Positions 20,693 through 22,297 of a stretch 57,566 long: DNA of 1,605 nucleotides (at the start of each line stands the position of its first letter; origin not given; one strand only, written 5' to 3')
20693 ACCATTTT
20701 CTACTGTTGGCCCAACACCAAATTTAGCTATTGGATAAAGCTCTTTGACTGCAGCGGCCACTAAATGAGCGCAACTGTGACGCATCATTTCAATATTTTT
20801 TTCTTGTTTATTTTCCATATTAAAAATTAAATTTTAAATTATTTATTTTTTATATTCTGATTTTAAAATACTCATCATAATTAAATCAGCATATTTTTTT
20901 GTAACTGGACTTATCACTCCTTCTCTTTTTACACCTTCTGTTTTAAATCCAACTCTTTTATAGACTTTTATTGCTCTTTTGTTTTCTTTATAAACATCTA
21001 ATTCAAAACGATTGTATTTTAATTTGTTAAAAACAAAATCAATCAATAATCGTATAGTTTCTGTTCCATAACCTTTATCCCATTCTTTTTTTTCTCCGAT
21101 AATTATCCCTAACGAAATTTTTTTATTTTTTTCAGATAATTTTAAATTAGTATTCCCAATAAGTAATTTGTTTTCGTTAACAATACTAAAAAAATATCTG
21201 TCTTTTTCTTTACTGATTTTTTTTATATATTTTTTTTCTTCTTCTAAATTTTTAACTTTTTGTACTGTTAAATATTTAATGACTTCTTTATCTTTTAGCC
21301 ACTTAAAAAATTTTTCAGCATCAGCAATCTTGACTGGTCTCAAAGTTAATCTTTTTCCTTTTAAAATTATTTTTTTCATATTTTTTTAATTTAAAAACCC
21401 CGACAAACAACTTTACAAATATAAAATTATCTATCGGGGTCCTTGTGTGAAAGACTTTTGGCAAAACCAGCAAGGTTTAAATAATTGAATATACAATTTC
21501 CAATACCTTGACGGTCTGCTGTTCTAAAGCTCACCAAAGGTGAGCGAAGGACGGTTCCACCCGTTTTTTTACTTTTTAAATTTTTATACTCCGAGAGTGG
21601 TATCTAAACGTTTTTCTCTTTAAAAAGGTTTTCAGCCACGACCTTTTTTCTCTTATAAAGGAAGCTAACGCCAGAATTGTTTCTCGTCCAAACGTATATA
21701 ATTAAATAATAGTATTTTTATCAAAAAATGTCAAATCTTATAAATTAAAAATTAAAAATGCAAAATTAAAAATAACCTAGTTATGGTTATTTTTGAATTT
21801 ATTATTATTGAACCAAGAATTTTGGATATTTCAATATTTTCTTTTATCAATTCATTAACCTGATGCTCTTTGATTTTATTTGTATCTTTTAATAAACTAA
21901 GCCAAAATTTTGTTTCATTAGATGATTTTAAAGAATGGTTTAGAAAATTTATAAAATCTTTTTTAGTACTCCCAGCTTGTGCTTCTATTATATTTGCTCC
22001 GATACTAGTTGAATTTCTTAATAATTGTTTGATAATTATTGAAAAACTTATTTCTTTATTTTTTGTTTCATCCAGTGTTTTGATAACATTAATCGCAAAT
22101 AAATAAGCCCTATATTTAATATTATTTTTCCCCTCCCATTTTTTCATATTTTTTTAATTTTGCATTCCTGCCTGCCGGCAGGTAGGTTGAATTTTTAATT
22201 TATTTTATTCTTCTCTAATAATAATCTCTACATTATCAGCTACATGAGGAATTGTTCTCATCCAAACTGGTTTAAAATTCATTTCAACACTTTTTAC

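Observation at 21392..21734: Thr-specifier T-box leader upstream of GNAT-thrS, with an unusually large antiterminator loop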

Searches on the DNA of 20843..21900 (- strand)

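Call 4: search_rna_families(source=window, start=21250, end=21900, threshold=evalue, max_evalue=10, show_alignments=5)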
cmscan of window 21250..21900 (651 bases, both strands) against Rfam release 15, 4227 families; matches with E-value up to 10: 12.
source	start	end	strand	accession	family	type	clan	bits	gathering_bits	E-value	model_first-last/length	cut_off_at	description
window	21536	21701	-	RF00230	T-box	Cis-reg; leader;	-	24.5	93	0.0022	1-219/219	no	T-box leader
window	21391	21446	-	RF03686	mir-9424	Gene; miRNA;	-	19.8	90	0.24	1-68/68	no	mir-9424 microRNA precursor family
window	21392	21517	-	RF02450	ncr1175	Gene; sRNA;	-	18.5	60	0.97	1-110/110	no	Bacillus sRNA ncr1175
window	21806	21869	-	RF02075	STnc230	Gene; sRNA;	-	18.3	50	6.1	1-83/83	no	Enterobacterial sRNA STnc230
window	21790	21835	-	RF01359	CRISPR-DR46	Gene; CRISPR;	-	17.7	50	7.1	1-38/38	no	CRISPR RNA direct repeat element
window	21393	21444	-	RF03664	MIR6288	Gene; miRNA;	-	17.4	74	1.7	1-92/92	no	MIR6288 microRNA precursor family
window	21393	21444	-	RF04176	mir-3149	Gene; miRNA;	-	16.7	100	3.7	1-83/83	no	mir-3149 microRNA precursor family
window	21297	21326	-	RF01526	ceN106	Gene; snRNA; snoRNA; CD-box;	-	16.1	60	2.3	1-77/77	no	C. elegans snoRNA ceN106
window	21551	21646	-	RF02991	GP20-a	Cis-reg;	-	15.2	47.2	8.6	1-97/97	no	GP20-a RNA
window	21391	21444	-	RF04127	MIR8007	Gene; miRNA;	-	12.9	195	9.4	1-226/226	no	MIR8007 microRNA precursor family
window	21581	21696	+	RF00114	S15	Cis-reg; leader;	CL00121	12.8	39.5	2.8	1-117/117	no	Ribosomal S15 leader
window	21608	21651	-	RF02577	tsr24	Gene; sRNA;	-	11.7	50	4.5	1-238/238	no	S. aureus tsr24 small RNA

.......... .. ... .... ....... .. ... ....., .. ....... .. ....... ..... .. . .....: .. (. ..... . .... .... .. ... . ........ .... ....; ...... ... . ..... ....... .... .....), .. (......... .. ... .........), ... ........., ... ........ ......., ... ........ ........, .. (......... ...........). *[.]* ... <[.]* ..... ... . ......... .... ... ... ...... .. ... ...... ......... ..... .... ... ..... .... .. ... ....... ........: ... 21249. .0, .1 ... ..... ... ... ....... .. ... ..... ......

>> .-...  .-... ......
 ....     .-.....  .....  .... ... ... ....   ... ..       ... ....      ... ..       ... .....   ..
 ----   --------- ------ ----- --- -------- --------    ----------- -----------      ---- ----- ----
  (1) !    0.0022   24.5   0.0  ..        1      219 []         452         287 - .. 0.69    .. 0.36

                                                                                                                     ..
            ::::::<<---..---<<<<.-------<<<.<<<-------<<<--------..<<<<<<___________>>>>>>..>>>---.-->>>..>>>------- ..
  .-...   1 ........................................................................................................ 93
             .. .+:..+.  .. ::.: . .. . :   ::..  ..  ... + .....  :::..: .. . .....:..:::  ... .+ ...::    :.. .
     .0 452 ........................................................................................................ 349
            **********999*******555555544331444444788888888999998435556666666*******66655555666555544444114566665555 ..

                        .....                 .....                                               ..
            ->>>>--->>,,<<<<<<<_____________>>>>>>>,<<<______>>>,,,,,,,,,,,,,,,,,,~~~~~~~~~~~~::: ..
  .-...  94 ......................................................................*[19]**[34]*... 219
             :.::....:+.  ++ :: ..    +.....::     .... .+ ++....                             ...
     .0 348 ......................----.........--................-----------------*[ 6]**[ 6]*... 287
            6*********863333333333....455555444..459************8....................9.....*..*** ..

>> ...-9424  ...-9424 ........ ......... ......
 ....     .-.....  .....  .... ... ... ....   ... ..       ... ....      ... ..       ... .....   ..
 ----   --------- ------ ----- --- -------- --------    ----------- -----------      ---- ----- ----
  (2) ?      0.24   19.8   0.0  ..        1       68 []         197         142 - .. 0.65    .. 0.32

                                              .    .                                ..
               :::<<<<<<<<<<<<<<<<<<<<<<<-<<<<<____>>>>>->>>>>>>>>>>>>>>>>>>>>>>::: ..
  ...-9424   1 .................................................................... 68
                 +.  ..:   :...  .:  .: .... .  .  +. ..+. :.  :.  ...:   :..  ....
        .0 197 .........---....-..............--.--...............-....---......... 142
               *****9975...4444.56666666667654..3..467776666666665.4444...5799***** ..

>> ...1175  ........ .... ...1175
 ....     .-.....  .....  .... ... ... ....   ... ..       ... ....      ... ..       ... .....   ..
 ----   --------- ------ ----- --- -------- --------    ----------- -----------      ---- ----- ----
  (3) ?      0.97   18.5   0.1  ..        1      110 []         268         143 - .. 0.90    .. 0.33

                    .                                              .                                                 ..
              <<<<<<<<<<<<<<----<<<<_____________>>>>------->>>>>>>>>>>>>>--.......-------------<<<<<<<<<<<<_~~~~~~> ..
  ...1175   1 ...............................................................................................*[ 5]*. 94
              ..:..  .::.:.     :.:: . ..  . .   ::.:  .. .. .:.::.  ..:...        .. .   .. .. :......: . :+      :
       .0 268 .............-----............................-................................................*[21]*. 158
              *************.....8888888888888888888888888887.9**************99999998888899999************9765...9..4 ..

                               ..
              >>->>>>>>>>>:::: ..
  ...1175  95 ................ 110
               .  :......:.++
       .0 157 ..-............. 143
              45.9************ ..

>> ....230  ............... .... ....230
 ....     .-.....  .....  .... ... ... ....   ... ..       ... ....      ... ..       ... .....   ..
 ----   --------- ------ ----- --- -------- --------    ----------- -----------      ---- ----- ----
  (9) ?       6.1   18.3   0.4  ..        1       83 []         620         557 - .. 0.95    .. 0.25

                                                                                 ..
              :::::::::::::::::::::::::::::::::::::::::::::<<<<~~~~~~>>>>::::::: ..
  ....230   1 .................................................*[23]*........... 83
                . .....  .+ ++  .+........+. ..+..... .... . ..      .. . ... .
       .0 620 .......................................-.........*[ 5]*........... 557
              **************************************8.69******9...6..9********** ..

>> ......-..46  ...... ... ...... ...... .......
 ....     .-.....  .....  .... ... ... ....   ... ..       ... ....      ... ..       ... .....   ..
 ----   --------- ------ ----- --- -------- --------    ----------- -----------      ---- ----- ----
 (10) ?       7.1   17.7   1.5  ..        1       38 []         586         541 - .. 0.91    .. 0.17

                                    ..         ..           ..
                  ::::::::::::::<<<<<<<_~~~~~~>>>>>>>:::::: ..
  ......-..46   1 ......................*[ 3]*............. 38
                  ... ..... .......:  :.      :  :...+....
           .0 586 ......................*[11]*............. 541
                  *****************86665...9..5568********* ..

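Call 51: search_rna_families(source=L212, start=400, end=1050, threshold=evalue, max_evalue=10, show_alignments=1)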
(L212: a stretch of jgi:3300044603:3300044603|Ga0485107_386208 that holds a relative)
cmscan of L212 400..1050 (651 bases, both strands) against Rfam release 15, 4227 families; matches with E-value up to 10: 10.
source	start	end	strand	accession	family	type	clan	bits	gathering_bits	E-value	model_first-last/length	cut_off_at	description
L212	641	810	+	RF00230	T-box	Cis-reg; leader;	-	34.1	93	7.5e-06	1-219/219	no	T-box leader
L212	533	599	+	RF02064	STnc370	Gene; sRNA;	-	25.7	54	0.45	1-71/71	no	Enterobacterial sRNA STnc370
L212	561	618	-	RF02064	STnc370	Gene; sRNA;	-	22.7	54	1.9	1-71/71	no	Enterobacterial sRNA STnc370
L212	683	759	+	RF01586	snoR09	Gene; snRNA; snoRNA; CD-box;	-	21.9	50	1.5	1-84/84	no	small nucleolar RNA snoR09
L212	771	853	+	RF00042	CopA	Gene; antisense;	-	19.8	60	0.67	1-92/92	no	CopA-like RNA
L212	793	854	+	RF03686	mir-9424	Gene; miRNA;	-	17.9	90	0.83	1-68/68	no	mir-9424 microRNA precursor family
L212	791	854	+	RF01248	snR8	Gene; snRNA; snoRNA; HACA-box;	CL00039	16.5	45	1.6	104-168/184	no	Small nucleolar RNA snR8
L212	539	595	+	RF02891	AgrB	Gene; antisense;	-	15.9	40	6.8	1-84/84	no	ArsR-gov region gene B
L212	999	1041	-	RF02150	MESTIT1_3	Gene; lncRNA;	-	13.1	60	4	57-99/99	no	MEST intronic transcript 1, antisense RNA conserved region 3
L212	691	734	+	RF02577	tsr24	Gene; sRNA;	-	12.8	50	2.3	1-238/238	no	S. aureus tsr24 small RNA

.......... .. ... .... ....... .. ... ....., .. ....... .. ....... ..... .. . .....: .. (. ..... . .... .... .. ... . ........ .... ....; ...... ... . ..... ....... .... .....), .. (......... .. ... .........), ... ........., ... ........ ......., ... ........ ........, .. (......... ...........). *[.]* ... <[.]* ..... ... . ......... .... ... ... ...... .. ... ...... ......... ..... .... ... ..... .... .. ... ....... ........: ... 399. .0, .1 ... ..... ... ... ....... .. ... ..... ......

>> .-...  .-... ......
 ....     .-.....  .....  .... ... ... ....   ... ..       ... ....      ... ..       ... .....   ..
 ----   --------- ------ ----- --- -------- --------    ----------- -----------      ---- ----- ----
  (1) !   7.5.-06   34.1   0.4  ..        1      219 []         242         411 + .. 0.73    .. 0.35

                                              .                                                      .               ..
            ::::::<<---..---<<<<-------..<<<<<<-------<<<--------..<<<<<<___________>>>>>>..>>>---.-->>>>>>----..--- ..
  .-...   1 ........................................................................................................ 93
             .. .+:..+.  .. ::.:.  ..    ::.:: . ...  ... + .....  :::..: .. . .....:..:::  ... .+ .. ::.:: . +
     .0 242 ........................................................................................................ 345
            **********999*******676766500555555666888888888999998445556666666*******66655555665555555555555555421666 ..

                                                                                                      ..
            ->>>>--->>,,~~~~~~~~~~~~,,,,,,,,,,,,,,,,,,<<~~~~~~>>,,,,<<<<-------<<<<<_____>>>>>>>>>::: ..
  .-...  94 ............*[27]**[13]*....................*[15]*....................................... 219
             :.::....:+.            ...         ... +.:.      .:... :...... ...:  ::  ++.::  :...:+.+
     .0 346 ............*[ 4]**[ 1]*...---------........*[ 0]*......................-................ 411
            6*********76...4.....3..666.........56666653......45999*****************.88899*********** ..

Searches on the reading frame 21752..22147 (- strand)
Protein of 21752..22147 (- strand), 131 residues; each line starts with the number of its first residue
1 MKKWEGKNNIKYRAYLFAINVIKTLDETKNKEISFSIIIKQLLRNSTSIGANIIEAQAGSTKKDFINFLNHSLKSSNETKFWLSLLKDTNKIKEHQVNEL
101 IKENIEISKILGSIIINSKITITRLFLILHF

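Call 8: search_protein_families(library=pfam, proteins=[window:21752-22147:-])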
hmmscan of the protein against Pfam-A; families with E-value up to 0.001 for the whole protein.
window:21752-22147:- (131 aa): 1 family
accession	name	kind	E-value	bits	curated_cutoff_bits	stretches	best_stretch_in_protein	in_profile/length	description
PF05635.17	23S_rRNA_IVP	-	7.7e-22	78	33.8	1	9-112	4-105/106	23S rRNA-intervening sequence protein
